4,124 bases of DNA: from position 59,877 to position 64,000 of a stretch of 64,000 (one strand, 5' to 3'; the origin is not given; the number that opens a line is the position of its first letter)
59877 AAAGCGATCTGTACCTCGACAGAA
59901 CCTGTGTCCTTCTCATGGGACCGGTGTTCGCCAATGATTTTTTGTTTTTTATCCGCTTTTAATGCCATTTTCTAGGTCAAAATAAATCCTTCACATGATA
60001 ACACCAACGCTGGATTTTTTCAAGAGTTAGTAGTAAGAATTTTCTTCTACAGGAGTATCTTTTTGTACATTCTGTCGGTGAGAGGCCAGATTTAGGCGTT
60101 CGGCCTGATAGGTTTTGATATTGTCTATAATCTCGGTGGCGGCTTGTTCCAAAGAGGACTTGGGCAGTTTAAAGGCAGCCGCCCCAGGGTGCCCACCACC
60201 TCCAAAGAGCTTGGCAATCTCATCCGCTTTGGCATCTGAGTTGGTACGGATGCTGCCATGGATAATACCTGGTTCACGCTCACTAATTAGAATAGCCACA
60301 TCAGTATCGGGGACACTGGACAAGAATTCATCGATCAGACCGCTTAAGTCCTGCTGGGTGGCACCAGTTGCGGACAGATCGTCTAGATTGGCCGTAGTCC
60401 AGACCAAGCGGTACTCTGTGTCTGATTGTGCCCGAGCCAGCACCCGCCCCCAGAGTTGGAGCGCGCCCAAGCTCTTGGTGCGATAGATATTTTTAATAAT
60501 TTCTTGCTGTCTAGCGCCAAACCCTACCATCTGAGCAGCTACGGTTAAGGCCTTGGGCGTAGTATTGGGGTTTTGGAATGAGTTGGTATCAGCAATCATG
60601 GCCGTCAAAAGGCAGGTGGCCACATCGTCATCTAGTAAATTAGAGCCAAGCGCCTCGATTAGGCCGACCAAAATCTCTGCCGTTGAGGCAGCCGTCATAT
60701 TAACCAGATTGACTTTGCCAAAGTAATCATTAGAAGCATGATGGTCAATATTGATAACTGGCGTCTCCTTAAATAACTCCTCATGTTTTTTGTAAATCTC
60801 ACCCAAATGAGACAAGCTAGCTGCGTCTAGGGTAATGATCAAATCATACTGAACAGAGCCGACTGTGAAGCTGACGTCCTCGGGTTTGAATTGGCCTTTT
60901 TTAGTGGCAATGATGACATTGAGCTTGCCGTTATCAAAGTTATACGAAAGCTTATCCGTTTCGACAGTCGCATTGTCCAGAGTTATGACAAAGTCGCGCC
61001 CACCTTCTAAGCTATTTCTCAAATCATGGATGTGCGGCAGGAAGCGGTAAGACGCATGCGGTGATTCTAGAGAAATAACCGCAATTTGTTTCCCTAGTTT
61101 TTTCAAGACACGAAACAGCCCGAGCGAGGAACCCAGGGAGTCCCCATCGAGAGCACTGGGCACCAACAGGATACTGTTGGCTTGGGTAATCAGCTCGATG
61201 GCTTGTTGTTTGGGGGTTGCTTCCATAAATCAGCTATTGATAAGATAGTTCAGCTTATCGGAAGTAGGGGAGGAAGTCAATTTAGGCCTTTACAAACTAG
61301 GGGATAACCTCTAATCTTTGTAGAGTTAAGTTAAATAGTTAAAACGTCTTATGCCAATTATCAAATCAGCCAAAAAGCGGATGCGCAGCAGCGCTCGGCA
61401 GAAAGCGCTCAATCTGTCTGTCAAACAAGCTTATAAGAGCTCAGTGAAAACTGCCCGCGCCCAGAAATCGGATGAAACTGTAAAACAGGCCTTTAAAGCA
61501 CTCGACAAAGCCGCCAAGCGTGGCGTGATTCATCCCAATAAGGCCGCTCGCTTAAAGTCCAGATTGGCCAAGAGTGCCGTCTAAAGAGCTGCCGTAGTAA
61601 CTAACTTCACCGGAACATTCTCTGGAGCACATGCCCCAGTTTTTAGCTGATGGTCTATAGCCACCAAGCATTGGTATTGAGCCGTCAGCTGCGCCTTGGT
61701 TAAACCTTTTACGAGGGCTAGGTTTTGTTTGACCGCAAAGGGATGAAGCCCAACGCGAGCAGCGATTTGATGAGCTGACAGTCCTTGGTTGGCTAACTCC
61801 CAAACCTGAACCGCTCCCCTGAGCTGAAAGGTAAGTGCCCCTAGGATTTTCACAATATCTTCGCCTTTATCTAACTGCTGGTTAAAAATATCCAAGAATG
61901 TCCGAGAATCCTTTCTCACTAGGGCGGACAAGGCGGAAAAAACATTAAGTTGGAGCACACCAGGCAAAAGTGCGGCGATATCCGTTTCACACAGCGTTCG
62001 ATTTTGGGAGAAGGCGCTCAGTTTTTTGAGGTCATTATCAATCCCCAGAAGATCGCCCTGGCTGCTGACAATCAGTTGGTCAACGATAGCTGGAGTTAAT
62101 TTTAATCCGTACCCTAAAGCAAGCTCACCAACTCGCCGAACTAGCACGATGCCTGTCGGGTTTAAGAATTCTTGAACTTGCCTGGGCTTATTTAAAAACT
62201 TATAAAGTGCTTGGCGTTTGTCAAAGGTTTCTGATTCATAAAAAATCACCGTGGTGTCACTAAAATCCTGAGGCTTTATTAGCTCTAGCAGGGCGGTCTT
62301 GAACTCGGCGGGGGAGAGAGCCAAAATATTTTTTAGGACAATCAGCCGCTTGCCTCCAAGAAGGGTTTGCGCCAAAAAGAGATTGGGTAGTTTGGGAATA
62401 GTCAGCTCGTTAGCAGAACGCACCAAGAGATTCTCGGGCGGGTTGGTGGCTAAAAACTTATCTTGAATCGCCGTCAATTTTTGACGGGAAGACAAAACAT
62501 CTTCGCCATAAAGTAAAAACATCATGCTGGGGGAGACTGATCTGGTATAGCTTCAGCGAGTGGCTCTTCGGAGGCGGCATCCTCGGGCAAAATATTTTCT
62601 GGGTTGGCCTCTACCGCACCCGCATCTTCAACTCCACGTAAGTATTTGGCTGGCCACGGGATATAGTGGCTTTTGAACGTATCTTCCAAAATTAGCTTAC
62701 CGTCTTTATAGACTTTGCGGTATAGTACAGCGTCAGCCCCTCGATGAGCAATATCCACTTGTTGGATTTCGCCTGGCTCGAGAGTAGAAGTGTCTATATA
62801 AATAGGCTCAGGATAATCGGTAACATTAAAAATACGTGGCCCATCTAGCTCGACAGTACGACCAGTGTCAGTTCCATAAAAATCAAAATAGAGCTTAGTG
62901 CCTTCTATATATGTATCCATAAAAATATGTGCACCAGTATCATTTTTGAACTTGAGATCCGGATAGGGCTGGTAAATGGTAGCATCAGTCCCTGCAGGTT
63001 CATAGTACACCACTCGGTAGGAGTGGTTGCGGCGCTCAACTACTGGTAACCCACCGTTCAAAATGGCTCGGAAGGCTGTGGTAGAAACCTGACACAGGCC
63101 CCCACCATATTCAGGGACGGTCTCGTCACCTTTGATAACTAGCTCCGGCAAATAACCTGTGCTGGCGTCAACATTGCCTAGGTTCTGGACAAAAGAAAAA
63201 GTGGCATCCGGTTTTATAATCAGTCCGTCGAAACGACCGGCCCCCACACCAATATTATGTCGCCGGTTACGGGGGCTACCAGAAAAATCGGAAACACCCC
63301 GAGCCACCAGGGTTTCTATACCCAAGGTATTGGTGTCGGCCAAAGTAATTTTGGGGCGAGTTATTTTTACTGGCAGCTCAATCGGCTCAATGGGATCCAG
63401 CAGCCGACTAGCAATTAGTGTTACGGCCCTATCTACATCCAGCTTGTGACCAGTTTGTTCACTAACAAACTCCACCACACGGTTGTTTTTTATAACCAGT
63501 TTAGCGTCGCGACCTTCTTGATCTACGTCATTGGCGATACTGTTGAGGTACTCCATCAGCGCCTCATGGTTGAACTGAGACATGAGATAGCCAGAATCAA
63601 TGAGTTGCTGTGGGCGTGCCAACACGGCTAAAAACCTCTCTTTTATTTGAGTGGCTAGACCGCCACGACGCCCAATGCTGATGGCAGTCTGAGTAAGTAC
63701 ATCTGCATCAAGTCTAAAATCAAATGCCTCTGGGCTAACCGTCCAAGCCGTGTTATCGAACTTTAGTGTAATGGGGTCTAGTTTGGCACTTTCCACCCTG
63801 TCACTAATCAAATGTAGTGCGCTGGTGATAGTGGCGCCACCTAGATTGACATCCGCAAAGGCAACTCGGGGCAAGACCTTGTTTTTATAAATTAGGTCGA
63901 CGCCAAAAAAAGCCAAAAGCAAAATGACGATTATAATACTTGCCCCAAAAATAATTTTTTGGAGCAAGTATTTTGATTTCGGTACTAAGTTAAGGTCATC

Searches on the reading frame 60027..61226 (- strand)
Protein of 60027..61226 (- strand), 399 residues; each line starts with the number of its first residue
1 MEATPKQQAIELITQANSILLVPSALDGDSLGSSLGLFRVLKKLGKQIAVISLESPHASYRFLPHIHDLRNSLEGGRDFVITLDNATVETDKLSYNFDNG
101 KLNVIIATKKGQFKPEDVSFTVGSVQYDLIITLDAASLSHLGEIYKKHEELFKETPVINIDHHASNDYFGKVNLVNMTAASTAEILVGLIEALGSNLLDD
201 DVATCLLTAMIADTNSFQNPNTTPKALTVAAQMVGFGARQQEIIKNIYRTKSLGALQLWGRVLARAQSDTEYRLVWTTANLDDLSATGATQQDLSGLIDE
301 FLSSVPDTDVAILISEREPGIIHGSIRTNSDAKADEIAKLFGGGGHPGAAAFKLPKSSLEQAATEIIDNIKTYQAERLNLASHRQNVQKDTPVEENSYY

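Call 19: search_protein_families(library=pfam, proteins=[window:60027-61226:-], max_evalue=0.001)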
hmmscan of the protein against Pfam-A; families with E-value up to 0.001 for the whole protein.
window:60027-61226:- (399 aa): 2 families
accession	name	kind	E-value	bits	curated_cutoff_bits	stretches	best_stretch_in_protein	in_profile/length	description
PF01368.27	DHH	-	3.2e-14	53.7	28.1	1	26-210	10-125/125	DHH family, N-terminal domain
PF02272.25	DHHA1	-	7.2e-12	46.1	25.9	1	287-370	11-100/102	DHHA1 domain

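Call 77: search_protein_families(library=ncbifam, proteins=[window:60027-61226:-], max_evalue=0.001)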
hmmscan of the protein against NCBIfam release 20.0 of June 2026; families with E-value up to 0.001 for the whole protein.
window:60027-61226:- (399 aa): 5 families
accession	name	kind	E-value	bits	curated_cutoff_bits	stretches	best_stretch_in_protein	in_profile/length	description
NF053633.1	OlncasPapPhNrnA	equivalog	5.4e-17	61.7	350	1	108-354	56-298/317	bifunctional oligoribonuclease/PAP phosphatase NrnA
TIGR00644.1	recJ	equivalog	1.2e-09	37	396.9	1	310-378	357-430/546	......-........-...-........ exonuclease RecJ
NF011110.0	PRK14538.1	equivalog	3.8e-07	28.6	707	1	143-365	458-673/838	putative bifunctional signaling protein/50S ribosomal protein L9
NF003877.0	PRK05427.1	equivalog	0.00011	21.8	283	1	160-233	94-168/308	manganese-dependent inorganic pyrophosphatase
NF011449.0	PRK14869.2-5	equivalog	0.00099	18.3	411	0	158-236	230-310/451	putative manganese-dependent inorganic diphosphatase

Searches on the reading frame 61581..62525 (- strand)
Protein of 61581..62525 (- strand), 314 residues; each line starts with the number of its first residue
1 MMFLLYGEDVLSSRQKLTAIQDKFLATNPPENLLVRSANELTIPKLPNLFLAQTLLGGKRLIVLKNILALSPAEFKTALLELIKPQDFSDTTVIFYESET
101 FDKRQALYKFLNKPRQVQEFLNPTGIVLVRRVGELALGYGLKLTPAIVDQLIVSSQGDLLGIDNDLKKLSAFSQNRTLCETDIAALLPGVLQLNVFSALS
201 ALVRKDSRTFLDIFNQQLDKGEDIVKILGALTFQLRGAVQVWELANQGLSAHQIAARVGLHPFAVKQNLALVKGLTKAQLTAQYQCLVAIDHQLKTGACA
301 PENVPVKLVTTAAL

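Call 19: search_protein_families(library=pfam, proteins=[window:61581-62525:-], max_evalue=0.001)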
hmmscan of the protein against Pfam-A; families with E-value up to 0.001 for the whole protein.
window:61581-62525:- (314 aa): 1 family
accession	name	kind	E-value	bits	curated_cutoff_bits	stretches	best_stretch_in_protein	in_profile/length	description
PF21694.2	DNA_pol3_delta_C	-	1.2e-21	77.3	27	1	194-302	3-111/121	DNA polymerase III delta subunit, C-terminal domain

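Call 71: find_encoding_contigs(protein=window:61581-62525:-, flank=10000, max_places=1)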
Protein window:61581-62525:- (314 aa): 1 contig read that carries it; 1 place shown.
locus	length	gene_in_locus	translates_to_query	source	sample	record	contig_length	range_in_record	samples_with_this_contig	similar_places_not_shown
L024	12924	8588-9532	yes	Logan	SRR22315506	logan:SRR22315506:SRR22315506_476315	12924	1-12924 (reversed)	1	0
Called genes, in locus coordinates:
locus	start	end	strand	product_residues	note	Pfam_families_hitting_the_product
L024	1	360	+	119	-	?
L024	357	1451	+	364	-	PF13439:Glyco_transf_4 (weak), PF20706:GT4-conflict, PF00534:Glycos_transf_1, PF13692:Glyco_trans_1_4, PF13524:Glyco_trans_1_2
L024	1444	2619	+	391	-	PF04932:Wzy_C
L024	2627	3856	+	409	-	PF04932:Wzy_C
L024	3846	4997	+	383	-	PF13439:Glyco_transf_4, PF13579:Glyco_trans_4_4, PF20706:GT4-conflict, PF00534:Glycos_transf_1, PF13692:Glyco_trans_1_4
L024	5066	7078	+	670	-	PF03030:H_PPase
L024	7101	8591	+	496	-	PF12229:PG_binding_4, PF04294:VanW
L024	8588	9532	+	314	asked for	PF21694:DNA_pol3_delta_C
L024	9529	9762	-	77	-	PF01649:Ribosomal_S20p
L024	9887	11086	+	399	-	PF01368:DHH, PF02272:DHHA1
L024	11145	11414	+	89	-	PF00312:Ribosomal_S15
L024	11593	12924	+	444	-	?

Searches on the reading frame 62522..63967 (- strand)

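Call 19: search_protein_families(library=pfam, proteins=[window:62522-63967:-], max_evalue=0.001)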
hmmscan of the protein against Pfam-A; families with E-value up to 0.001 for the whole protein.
window:62522-63967:- (481 aa): 2 families
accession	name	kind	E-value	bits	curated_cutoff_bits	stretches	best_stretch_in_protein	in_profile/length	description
PF04294.18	VanW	-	6.6e-41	139.3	27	1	234-364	1-130/130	VanW like protein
PF12229.13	PG_binding_4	-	2.8e-16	60.2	22.1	1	75-190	1-109/117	Putative peptidoglycan binding domain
